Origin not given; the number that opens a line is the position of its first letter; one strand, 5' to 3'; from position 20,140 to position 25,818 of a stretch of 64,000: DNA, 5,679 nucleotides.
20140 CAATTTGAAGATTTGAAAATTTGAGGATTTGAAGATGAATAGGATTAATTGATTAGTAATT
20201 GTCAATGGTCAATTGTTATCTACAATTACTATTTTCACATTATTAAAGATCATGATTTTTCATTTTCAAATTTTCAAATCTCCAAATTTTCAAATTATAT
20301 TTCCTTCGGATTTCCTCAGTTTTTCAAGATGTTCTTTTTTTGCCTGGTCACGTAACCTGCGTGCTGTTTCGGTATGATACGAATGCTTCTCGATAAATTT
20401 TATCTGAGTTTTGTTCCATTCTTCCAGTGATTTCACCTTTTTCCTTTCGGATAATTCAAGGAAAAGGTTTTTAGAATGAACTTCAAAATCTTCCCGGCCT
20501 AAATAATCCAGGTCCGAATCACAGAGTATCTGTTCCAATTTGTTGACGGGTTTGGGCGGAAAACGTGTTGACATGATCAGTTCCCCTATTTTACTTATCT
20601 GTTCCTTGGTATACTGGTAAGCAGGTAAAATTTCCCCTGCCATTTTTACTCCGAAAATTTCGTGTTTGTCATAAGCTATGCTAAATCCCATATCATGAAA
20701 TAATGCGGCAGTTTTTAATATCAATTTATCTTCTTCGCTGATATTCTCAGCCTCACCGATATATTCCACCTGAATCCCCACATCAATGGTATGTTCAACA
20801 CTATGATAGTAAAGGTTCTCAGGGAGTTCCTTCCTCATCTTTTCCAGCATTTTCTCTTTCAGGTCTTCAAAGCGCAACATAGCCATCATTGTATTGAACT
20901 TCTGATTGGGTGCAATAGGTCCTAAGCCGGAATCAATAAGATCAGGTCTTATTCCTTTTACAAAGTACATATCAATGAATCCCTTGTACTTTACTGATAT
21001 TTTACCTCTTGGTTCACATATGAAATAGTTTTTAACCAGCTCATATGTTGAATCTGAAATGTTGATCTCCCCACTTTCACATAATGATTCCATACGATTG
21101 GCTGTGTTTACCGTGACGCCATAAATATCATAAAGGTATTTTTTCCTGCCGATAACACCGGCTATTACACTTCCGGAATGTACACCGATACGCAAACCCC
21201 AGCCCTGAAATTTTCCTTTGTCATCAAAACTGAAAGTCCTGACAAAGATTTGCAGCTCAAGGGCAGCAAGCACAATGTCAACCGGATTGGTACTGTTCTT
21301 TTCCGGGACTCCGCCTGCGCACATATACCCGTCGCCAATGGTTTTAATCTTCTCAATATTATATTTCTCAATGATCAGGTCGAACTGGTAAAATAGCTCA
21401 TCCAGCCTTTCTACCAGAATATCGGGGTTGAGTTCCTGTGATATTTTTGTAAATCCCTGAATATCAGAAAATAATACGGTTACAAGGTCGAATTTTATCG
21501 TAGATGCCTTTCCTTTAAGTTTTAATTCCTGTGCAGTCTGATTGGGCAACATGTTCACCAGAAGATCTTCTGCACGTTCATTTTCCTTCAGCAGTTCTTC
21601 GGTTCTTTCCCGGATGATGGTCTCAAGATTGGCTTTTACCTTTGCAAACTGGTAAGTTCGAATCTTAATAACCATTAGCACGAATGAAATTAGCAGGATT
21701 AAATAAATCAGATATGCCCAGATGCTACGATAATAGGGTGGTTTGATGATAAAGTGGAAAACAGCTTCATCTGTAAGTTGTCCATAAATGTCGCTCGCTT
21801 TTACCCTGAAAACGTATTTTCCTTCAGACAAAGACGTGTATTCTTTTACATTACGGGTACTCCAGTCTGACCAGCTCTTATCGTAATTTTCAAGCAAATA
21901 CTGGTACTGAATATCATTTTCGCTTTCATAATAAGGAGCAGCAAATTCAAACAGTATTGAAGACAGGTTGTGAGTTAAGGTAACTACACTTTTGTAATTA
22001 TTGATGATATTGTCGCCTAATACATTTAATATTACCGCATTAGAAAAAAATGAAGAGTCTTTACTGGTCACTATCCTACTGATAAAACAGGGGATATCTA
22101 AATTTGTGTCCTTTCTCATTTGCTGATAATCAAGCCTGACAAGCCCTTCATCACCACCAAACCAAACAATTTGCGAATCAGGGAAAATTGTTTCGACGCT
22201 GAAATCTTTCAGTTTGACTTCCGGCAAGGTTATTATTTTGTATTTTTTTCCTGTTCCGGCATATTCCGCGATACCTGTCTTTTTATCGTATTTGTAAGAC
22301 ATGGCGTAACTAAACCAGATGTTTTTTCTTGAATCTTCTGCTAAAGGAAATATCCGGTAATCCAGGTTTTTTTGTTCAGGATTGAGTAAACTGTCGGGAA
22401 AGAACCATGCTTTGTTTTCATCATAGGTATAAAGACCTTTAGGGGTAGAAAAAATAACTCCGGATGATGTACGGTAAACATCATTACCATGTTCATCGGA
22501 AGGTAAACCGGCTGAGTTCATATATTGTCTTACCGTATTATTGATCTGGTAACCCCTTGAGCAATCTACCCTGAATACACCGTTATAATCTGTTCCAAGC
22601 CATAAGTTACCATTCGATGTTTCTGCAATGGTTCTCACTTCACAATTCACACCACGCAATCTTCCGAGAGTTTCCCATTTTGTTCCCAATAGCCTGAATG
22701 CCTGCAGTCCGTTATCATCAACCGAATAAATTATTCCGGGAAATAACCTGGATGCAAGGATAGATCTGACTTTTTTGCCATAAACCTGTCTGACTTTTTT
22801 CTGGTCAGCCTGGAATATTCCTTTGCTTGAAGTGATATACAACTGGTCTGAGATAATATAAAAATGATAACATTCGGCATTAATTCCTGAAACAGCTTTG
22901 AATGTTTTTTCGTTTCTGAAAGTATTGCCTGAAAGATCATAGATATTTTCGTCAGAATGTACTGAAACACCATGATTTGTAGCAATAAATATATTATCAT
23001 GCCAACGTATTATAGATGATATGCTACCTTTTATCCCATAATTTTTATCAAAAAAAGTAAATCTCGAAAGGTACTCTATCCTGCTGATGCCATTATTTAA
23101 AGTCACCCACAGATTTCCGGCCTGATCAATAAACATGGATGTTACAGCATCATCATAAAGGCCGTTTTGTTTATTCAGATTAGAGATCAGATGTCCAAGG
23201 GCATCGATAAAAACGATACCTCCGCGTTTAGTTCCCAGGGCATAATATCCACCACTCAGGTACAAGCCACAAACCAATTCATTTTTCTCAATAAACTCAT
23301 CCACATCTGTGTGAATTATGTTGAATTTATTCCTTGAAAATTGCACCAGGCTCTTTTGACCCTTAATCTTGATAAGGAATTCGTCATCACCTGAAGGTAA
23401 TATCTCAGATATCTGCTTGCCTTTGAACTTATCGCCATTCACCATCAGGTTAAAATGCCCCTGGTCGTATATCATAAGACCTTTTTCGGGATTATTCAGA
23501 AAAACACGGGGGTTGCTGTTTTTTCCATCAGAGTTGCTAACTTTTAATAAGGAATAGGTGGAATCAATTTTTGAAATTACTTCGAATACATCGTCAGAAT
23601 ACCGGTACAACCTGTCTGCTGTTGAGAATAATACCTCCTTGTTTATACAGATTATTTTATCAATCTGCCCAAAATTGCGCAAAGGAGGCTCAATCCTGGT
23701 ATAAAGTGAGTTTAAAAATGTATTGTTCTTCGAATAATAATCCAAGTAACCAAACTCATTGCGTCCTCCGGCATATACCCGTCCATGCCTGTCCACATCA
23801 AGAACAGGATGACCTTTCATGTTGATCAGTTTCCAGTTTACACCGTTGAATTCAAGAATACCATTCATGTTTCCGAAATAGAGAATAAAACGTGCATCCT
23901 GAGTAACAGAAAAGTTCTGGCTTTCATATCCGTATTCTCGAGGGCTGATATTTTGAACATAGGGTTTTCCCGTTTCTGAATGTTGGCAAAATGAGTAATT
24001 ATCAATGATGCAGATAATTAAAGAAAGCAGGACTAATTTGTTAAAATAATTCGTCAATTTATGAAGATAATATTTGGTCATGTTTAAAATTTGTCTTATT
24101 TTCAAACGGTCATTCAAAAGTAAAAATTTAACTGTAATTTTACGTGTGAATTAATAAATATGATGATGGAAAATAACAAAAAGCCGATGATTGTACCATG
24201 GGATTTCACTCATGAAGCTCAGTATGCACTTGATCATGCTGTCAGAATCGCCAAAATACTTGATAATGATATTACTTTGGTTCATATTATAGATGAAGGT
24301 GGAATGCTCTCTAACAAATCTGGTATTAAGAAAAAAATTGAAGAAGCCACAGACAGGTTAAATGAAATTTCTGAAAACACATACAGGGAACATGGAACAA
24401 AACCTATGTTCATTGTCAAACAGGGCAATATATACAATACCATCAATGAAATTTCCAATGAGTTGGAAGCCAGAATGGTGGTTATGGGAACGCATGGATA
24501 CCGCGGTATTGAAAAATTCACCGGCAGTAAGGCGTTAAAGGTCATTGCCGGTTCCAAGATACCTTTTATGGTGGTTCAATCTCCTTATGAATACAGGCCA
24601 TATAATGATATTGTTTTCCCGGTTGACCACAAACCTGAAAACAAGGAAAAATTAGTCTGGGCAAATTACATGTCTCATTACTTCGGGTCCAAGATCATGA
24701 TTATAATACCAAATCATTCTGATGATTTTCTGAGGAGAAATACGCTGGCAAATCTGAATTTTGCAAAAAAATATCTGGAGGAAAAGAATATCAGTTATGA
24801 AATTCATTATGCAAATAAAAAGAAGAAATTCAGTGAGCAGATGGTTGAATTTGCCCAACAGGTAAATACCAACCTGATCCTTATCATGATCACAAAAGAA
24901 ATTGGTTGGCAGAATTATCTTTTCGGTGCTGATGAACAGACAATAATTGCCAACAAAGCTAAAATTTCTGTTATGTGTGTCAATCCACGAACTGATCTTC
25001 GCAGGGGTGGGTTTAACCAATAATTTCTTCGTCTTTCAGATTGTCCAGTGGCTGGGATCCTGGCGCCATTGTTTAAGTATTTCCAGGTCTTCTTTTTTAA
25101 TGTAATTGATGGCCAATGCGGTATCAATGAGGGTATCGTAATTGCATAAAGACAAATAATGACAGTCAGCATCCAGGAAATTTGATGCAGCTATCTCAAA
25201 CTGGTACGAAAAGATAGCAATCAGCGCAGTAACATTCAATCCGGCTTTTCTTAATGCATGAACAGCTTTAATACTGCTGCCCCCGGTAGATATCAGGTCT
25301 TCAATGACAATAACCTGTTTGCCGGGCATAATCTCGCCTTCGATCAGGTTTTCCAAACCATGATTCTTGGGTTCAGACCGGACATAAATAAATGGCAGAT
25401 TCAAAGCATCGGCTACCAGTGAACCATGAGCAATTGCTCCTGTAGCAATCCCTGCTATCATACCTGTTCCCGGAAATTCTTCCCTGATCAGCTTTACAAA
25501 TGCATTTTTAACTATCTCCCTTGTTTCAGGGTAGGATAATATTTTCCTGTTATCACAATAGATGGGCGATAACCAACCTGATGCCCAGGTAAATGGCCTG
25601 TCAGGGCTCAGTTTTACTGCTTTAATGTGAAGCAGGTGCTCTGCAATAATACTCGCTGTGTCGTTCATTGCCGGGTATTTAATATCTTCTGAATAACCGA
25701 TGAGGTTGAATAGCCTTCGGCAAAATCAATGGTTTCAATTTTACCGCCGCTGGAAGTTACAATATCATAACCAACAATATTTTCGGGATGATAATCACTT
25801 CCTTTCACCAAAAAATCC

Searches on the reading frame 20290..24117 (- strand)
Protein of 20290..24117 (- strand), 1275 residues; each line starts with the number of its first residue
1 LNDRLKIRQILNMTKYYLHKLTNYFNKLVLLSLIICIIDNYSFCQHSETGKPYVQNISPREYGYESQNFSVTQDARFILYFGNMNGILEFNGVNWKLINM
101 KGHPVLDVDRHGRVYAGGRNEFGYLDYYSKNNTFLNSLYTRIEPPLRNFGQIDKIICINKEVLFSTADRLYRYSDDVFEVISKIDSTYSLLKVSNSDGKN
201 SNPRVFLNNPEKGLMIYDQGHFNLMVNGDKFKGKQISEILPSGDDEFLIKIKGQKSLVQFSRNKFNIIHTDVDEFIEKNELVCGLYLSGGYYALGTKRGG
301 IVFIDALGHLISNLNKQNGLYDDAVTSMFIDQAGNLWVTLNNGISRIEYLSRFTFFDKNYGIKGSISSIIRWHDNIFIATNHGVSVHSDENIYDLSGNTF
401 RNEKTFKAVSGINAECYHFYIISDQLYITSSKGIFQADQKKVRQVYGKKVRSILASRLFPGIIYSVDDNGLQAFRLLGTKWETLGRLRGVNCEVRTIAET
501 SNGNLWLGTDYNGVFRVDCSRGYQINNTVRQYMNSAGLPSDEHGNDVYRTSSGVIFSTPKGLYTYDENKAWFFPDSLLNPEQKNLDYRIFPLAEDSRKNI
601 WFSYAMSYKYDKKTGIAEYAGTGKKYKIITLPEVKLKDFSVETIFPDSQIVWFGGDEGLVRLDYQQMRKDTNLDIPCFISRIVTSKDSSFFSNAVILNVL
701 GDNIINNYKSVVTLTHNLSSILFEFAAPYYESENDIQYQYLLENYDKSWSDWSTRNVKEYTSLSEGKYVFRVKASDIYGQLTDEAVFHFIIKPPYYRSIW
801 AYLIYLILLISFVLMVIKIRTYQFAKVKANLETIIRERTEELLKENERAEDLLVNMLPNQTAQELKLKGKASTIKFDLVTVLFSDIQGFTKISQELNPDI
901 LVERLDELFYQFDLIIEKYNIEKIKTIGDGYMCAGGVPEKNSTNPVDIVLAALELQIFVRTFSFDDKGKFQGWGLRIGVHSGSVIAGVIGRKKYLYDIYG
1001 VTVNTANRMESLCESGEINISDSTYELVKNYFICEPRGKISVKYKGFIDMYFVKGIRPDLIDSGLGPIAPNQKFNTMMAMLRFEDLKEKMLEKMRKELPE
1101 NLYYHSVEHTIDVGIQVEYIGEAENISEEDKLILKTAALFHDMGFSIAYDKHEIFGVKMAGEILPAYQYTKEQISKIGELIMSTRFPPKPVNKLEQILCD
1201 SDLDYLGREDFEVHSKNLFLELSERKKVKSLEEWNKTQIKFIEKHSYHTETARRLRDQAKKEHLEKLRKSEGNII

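Call 10: search_protein_families(library=pfam, proteins=[window:20290-24117:-], max_evalue=0.001)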
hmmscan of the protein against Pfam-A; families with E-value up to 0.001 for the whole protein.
window:20290-24117:- (1275 aa): 4 families
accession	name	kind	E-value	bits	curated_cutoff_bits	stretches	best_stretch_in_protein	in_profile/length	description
PF00211.25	Guanylate_cyc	-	7.1e-51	172.8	21.9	1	875-1055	5-183/183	Adenylate and Guanylate cyclase catalytic domain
PF07495.19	Y_Y_Y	-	3e-09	37.1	26.6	1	730-792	2-65/65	Y_Y_Y domain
PF07494.17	Reg_prop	-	7.7e-09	35.2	20.4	0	491-510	4-23/24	Two component regulator propeller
PF01966.28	HD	-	2.1e-07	31.6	22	1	1108-1202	3-111/116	HD domain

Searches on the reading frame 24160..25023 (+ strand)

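Call 10: search_protein_families(library=pfam, proteins=[window:24160-25023:+], max_evalue=0.001)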
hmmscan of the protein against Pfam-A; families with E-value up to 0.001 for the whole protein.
window:24160-25023:+ (287 aa): 1 family
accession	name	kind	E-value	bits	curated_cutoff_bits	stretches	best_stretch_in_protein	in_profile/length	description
PF00582.32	Usp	-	3.3e-23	83.2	24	1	8-139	3-140/141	Universal stress protein family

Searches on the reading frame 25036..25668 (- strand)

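Call 10: search_protein_families(library=pfam, proteins=[window:25036-25668:-], max_evalue=0.001)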
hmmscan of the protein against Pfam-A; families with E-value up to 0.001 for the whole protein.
window:25036-25668:- (210 aa): 1 family
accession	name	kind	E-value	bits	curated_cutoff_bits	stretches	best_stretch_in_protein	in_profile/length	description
PF00156.33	Pribosyltran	-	2.8e-09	36.9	26.3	1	50-146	12-117/158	Phosphoribosyl transferase domain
